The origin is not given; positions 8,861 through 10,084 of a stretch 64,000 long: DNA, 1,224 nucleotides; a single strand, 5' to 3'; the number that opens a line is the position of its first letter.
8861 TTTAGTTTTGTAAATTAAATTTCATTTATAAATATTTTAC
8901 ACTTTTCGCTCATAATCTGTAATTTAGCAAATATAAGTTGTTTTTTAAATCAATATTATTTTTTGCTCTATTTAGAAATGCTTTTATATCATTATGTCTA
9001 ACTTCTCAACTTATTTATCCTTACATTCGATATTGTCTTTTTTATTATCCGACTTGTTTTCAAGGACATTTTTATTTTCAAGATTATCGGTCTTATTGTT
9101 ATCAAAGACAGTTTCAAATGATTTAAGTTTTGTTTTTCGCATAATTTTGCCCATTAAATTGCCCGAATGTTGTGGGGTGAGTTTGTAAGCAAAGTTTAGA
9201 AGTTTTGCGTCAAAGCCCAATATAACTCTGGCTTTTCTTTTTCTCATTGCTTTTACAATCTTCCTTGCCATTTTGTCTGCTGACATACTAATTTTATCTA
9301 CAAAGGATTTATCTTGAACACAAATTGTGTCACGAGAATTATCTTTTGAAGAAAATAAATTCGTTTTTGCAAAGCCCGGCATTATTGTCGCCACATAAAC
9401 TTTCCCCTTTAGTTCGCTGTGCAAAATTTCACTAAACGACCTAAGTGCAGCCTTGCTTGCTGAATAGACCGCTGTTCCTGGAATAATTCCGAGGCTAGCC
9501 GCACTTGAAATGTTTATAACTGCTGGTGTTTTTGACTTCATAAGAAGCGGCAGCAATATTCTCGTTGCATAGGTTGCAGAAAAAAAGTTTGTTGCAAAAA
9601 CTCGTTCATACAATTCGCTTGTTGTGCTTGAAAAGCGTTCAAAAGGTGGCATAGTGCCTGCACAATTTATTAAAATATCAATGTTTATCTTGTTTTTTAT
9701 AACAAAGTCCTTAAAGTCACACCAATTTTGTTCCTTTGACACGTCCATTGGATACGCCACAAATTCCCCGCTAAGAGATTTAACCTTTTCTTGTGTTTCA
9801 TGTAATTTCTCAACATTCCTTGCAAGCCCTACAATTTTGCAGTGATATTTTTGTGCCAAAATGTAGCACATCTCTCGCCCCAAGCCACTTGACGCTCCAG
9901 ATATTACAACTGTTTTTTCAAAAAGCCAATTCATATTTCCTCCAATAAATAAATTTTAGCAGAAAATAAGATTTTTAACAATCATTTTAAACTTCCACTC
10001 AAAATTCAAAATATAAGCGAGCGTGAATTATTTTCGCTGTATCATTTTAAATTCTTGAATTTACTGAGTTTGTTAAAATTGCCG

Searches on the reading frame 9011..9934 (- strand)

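Call 14: search_protein_families(library=pfam, proteins=[window:9011-9934:-], max_evalue=0.001)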
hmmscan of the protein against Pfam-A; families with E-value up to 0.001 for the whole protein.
window:9011-9934:- (307 aa): 3 families
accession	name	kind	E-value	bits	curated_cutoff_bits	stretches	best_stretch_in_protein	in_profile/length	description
PF00106.31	adh_short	-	1.6e-42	145.7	26.6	1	7-198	1-191/195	short chain dehydrogenase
PF13561.12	adh_short_C2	-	1.1e-26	94.3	27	1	13-204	1-191/236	Enoyl-(Acyl carrier protein) reductase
PF08659.16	KR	-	1e-10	42.3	22.6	1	8-173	2-165/180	KR domain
